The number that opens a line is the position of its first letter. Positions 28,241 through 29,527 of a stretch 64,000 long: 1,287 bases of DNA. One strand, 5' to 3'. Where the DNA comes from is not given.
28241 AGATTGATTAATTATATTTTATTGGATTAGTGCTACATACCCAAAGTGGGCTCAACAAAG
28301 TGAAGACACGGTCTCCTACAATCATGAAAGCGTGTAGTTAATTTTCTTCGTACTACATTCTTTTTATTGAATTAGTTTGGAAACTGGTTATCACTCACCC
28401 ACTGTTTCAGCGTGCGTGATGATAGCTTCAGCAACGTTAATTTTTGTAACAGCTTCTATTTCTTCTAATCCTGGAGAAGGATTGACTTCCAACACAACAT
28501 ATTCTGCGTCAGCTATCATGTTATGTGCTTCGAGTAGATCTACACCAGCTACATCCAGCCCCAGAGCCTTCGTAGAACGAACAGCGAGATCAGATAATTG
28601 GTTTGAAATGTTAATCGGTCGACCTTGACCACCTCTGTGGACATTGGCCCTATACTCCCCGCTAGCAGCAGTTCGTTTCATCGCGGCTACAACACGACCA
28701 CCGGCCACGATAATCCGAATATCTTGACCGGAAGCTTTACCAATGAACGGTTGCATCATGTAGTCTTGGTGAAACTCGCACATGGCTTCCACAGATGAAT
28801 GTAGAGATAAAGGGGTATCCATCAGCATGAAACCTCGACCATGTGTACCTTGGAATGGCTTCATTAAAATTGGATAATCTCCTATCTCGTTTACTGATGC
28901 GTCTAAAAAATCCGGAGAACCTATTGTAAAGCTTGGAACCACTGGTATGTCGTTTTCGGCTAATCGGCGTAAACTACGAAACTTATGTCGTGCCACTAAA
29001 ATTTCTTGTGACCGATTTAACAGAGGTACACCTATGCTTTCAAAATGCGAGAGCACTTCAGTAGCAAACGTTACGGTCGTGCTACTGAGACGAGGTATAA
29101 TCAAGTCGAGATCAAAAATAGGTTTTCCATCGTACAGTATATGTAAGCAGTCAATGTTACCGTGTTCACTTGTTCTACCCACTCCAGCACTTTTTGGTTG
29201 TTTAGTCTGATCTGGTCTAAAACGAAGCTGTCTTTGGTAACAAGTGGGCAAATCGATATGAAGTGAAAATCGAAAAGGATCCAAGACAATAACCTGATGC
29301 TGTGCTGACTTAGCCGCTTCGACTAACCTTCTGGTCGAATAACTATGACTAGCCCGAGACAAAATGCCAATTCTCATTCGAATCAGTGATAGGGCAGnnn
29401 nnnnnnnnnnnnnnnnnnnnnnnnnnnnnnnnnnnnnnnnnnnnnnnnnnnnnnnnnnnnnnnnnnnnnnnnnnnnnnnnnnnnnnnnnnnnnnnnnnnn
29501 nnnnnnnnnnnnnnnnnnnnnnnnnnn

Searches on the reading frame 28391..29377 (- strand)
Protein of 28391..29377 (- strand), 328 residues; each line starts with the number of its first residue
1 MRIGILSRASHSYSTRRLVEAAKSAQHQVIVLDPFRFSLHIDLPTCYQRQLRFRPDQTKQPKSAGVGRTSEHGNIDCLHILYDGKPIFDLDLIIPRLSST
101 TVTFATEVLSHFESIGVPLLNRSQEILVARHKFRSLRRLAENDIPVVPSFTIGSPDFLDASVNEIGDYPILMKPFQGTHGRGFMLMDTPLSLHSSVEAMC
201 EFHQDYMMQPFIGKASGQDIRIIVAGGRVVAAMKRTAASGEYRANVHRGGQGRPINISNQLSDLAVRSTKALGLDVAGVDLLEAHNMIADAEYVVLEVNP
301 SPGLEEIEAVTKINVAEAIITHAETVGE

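Call 76: search_protein_families(library=pfam, proteins=[window:28391-29377:-], max_evalue=0.001)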
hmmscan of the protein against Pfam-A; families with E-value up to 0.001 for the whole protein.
window:28391-29377:- (328 aa): 6 families
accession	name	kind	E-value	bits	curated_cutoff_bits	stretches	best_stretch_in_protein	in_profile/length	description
PF08443.16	RimK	-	1.9e-42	145.4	21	1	129-321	1-186/188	RimK-like ATP-grasp domain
PF18030.7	Rimk_N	-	2.1e-20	73.2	26.4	2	1-42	1-42/94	RimK PreATP-grasp domain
PF02955.21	GSH-S_ATP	-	1.5e-14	54.3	23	1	162-283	28-153/175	Prokaryotic glutathione synthetase, ATP-grasp domain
PF02655.19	ATP-grasp_3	-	2e-05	25.2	23.2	1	132-300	4-155/160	ATP-grasp domain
PF07478.18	Dala_Dala_lig_C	-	0.00083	19.4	24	0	143-313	6-187/204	D-ala D-ala ligase C-terminus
PF14397.11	ATPgrasp_ST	-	0.00089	19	31.4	0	204-257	122-178/278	Sugar-transfer associated ATP-grasp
